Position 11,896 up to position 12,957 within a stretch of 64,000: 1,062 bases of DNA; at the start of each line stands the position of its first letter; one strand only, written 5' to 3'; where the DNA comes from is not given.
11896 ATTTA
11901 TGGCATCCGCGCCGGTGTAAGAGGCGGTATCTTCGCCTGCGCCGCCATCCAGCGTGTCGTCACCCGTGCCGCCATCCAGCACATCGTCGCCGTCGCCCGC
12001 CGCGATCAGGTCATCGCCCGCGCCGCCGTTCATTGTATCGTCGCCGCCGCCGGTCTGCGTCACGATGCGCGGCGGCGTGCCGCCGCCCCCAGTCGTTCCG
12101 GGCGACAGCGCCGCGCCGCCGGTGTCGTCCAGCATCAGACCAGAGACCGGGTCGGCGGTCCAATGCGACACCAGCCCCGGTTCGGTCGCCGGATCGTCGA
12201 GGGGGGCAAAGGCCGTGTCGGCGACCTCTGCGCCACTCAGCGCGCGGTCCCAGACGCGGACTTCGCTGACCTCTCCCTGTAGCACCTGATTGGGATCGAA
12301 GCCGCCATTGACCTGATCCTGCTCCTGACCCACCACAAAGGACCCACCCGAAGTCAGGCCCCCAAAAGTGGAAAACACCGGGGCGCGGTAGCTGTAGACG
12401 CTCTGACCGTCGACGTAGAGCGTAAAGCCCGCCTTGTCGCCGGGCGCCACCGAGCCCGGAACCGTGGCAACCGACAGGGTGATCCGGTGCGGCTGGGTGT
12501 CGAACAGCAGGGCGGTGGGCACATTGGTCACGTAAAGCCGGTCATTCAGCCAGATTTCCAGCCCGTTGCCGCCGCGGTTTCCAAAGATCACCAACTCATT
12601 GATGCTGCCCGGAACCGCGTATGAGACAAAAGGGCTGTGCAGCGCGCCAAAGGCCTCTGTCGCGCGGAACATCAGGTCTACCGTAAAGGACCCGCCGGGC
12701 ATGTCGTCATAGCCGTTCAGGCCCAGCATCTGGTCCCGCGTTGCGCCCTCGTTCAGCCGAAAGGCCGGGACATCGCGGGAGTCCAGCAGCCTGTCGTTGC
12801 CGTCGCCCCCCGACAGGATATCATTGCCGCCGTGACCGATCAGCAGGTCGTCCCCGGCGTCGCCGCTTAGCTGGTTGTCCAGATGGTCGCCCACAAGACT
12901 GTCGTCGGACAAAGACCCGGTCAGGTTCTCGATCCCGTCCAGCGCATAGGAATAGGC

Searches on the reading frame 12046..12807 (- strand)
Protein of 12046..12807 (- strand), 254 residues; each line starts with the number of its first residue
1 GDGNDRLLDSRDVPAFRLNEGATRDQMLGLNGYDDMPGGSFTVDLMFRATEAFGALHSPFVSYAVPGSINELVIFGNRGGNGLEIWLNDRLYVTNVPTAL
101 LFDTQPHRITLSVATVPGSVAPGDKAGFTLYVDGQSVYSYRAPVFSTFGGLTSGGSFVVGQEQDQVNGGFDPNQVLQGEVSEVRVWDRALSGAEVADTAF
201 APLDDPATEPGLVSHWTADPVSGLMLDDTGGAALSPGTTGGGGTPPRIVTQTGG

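Call 26: search_solved_structures(query=window:12046-12807:-, max_evalue=1, show_alignments=2)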
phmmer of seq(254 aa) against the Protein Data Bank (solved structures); distinct sequences matched with E-value up to 1: 15.
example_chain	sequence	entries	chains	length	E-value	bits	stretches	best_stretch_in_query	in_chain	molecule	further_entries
9lad_C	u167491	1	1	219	5.7e-15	59.1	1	40-205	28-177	Neuronal pentraxin-2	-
6ype_A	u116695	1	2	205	5.1e-14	55.9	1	40-199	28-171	Neuronal pentraxin-1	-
3flp_A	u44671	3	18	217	1.1e-08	38.5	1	151-200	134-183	SAP-like pentraxin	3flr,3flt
4pbo_A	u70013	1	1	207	2.6e-06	30.7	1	131-197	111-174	C-reactive protein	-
4pbp_A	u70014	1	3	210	2.7e-06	30.6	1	131-197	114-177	C-reactive protein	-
1b09_A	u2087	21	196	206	1.5e-05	28.2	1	130-196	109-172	PROTEIN (C-REACTIVE PROTEIN) | C-REACTIVE PROTEIN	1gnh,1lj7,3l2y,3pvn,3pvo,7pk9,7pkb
8wv4_A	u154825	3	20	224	1.9e-05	27.9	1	130-196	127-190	C-reactive protein(1-205) | C-reactive protein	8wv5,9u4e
1gyk_A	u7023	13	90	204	0.00019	24.6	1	156-195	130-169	SERUM AMYLOID P-COMPONENT | SERUM AMYLOID P COMPONENT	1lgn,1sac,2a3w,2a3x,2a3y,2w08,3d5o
9k6v_A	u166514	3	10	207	0.0033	20.5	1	146-201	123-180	Pentraxin-related protein PTX3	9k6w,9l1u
9k6u_B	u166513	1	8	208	0.0033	20.5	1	146-201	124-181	Pentraxin-related protein PTX3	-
9k6n_A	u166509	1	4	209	0.0033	20.5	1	146-201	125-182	Pentraxin-related protein PTX3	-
8pvq_A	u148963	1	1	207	0.0035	20.4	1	146-201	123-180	Pentraxin-related protein PTX3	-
8s50_B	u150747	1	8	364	0.0086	19.1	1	146-201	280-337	Pentraxin-related protein PTX3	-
7zl1_B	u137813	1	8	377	0.0091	19.1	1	146-201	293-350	Pentraxin-related protein PTX3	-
4qvs_A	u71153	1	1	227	0.075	16.1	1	128-198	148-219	S-layer domain-containing protein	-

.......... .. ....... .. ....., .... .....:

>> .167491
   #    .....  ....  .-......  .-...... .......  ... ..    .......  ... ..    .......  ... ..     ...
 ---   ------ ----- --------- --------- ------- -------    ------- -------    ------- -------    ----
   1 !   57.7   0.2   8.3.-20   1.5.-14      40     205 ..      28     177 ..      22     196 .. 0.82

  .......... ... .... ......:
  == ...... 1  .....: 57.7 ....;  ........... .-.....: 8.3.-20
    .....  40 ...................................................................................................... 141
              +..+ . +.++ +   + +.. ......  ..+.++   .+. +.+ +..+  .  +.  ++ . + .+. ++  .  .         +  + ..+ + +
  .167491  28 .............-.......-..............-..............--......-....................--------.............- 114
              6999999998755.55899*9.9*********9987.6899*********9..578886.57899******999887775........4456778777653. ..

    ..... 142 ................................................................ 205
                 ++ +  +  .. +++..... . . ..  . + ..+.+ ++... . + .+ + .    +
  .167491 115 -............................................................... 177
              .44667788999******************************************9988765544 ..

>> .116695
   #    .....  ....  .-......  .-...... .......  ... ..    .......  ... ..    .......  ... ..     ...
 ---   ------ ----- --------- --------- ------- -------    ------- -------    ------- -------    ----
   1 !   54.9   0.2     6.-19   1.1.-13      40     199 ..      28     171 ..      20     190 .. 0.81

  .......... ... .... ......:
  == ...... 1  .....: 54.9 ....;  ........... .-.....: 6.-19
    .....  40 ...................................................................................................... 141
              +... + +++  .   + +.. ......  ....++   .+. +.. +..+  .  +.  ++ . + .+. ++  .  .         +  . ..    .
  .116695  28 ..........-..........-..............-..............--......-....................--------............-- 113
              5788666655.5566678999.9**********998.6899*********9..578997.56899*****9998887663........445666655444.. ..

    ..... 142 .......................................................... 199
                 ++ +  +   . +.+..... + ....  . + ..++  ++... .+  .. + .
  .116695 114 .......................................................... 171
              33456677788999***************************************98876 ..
